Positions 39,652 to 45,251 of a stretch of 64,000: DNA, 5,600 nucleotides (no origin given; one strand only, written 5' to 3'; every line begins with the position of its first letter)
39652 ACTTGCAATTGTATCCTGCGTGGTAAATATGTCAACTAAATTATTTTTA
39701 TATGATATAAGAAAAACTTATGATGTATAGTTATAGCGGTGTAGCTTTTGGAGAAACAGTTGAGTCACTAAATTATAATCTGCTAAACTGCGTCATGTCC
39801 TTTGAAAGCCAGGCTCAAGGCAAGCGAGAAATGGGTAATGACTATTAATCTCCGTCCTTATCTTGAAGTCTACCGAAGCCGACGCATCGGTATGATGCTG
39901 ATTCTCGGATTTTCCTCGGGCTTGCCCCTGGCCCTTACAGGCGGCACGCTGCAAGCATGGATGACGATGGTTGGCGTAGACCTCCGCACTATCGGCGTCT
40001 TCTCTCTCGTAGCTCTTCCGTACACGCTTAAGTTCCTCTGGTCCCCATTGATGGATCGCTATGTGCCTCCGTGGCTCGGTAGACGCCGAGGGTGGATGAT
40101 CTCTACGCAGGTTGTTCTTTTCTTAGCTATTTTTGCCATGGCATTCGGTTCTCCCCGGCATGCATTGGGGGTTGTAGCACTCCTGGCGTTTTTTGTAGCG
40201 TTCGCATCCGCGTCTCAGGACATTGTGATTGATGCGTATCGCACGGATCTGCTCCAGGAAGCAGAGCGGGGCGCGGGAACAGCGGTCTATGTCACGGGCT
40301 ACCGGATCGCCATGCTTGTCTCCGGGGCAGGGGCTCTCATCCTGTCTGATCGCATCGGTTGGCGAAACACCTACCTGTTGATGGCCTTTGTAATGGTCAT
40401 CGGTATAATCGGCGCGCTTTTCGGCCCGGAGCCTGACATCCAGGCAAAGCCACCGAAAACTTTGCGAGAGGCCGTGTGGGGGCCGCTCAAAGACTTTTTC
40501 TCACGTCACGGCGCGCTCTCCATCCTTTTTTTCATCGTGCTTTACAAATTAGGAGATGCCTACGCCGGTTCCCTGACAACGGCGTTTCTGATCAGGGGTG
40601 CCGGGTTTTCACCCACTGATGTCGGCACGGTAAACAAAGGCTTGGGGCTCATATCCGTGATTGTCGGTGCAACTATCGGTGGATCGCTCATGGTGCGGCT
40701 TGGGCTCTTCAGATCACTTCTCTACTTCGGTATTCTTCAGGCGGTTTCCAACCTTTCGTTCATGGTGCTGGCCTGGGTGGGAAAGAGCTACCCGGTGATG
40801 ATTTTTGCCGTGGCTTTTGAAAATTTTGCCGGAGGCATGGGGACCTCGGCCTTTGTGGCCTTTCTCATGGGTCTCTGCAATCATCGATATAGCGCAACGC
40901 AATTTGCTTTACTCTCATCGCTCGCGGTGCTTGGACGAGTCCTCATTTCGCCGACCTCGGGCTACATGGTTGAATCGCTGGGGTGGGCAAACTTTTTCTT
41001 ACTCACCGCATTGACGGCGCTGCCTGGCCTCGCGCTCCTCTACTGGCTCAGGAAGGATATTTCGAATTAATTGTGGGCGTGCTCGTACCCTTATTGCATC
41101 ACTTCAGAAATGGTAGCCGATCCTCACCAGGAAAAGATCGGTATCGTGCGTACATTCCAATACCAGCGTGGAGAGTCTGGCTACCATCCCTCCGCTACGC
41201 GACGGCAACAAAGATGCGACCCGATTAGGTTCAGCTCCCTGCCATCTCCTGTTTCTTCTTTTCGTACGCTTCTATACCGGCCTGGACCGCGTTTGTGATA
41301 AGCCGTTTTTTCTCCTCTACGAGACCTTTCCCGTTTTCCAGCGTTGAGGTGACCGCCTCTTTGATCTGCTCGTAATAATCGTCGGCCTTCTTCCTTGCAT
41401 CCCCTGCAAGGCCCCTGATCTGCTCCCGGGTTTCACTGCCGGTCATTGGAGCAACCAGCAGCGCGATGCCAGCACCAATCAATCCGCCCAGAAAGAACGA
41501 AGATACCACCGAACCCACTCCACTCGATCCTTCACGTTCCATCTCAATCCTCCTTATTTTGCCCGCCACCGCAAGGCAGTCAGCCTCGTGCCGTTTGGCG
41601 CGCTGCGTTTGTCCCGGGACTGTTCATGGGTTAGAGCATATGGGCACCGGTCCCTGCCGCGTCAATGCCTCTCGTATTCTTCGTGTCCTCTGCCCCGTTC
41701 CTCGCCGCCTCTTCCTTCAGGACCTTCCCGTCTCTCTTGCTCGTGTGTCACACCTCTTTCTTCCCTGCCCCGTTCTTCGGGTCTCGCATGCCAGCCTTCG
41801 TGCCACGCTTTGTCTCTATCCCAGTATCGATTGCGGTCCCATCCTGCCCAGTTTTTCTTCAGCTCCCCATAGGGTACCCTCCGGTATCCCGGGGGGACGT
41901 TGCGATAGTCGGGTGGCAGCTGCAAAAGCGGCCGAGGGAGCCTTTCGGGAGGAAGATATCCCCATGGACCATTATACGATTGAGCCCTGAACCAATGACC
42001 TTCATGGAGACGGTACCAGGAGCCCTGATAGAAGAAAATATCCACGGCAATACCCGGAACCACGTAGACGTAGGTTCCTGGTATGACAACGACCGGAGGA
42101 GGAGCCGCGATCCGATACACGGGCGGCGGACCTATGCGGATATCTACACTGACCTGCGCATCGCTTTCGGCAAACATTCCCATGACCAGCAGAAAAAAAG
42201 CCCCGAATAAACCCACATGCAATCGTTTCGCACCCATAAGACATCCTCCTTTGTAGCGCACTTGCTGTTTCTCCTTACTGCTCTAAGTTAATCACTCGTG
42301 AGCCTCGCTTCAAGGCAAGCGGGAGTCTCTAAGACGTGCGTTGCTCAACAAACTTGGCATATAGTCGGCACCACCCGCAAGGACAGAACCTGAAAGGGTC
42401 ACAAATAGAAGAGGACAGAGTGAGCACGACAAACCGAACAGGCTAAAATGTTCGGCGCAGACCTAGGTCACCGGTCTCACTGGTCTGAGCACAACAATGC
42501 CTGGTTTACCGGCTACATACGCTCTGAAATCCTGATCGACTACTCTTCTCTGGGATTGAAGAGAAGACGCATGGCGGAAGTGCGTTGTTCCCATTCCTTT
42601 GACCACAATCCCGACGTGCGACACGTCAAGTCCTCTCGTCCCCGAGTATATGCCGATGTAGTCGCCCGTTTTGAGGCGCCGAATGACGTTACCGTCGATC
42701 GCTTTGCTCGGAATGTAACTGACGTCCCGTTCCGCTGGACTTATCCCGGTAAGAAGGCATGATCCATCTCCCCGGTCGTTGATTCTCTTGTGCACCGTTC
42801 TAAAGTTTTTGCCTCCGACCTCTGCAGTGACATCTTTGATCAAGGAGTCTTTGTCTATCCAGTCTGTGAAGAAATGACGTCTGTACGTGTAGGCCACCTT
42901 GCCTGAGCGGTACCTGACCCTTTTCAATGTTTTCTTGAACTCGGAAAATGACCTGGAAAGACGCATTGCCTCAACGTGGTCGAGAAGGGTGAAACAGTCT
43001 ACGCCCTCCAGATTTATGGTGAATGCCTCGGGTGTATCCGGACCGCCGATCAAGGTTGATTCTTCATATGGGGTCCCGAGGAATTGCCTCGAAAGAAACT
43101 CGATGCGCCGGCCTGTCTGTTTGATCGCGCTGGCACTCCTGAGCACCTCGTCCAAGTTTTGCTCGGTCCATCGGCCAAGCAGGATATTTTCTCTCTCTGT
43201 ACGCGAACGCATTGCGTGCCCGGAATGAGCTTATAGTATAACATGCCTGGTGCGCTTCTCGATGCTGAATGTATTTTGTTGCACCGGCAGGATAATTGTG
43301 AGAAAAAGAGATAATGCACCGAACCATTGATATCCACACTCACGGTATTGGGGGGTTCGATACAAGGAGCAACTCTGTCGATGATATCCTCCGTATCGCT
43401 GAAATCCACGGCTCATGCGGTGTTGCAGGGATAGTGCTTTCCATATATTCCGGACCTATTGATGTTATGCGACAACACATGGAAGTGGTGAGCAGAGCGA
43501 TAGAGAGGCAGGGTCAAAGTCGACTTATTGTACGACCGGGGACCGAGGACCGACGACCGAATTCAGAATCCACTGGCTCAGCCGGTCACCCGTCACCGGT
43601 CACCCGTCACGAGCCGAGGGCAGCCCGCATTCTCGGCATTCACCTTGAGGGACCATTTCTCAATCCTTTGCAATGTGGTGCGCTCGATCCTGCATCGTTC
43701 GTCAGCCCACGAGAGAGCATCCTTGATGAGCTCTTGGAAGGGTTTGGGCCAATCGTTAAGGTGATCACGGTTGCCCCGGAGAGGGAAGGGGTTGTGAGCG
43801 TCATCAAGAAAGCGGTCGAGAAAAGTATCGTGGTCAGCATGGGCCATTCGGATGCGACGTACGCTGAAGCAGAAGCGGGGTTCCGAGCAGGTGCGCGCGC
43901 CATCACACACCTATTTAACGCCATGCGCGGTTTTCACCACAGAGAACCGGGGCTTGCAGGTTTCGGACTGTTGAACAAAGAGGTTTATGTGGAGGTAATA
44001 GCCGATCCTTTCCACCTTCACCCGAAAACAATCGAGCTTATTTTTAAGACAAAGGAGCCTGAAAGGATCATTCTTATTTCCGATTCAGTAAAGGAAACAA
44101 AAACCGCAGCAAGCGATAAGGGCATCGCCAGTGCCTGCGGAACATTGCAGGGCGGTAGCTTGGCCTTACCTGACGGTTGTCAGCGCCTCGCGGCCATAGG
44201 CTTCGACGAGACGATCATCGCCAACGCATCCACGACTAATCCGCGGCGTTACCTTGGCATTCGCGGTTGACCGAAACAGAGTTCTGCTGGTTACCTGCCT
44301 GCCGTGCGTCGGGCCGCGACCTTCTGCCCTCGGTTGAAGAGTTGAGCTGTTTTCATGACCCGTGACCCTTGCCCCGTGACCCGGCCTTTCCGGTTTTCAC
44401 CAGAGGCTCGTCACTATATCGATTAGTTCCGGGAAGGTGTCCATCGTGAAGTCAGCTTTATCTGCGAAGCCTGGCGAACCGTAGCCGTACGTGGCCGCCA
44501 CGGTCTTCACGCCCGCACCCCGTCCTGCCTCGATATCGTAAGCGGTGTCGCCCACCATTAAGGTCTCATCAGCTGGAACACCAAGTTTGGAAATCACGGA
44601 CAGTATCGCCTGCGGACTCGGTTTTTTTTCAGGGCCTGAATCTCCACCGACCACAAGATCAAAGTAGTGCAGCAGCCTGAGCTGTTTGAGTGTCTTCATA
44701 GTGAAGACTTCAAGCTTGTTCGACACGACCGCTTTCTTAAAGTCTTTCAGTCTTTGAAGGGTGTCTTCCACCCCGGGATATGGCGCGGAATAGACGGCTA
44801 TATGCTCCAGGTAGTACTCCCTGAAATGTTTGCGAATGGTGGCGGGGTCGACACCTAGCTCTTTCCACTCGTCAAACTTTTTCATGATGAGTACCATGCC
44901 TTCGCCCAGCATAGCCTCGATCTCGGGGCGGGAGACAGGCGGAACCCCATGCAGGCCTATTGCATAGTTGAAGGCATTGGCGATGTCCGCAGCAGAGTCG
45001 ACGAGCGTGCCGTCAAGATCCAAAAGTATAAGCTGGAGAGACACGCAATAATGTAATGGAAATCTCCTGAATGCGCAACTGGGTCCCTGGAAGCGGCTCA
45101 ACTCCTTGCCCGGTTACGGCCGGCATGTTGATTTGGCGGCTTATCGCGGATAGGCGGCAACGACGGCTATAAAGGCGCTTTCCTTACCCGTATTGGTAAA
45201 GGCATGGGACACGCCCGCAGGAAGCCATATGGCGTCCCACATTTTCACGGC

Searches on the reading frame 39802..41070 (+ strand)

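Call 34: search_protein_families(library=pfam, proteins=[window:39802-41070:+], max_evalue=0.00001)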
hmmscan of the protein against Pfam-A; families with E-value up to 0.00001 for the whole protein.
window:39802-41070:+ (422 aa): 2 families
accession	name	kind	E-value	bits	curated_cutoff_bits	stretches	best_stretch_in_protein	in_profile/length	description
PF07690.21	MFS_1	-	1.2e-29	103.8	33.4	1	33-362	2-326/347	Major Facilitator Superfamily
PF13000.13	Acatn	-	1.2e-12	47.7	23.7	1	31-115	4-90/546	Acetyl-coenzyme A transporter 1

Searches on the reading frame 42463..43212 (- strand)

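Call 34: search_protein_families(library=pfam, proteins=[window:42463-43212:-], max_evalue=0.00001)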
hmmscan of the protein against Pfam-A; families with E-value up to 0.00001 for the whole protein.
window:42463-43212:- (249 aa): 1 family
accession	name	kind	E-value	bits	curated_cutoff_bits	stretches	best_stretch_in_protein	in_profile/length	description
PF07313.18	AmiA-like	-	5.5e-66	222.3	27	1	40-239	2-202/202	N-acetylmuramoyl-L-alanine amidase-like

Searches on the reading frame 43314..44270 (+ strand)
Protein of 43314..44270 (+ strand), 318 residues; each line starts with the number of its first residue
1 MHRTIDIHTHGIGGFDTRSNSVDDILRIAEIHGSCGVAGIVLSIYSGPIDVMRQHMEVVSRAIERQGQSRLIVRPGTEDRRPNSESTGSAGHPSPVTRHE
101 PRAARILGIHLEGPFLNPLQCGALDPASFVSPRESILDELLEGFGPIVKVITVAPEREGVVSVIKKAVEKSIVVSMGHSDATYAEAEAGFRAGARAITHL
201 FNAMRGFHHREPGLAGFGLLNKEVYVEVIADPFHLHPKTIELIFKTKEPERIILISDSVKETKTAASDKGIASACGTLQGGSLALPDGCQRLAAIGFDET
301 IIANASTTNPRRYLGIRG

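Call 34: search_protein_families(library=pfam, proteins=[window:43314-44270:+], max_evalue=0.00001)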
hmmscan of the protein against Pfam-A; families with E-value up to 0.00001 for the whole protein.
window:43314-44270:+ (318 aa): 1 family
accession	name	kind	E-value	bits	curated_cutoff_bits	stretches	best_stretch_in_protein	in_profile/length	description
PF01979.26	Amidohydro_1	-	8.6e-08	32.2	25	1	106-316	75-300/345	Amidohydrolase family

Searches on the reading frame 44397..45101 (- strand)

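Call 34: search_protein_families(library=pfam, proteins=[window:44397-45101:-], max_evalue=0.00001)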
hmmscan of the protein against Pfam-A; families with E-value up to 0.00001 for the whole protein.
window:44397-45101:- (234 aa): 4 families
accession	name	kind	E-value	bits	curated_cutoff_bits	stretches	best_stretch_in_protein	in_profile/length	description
PF13419.12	HAD_2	-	5.4e-38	131.3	23.8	1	25-202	1-177/178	Haloacid dehalogenase-like hydrolase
PF00702.32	Hydrolase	-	5.6e-30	105.6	26.4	1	23-197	2-191/191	haloacid dehalogenase-like hydrolase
PF13242.12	Hydrolase_like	-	1.2e-10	41.5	22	1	160-215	4-60/75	HAD-hyrolase-like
PF12710.13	HAD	-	2.1e-06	28.7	27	1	25-193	1-188/189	haloacid dehalogenase-like hydrolase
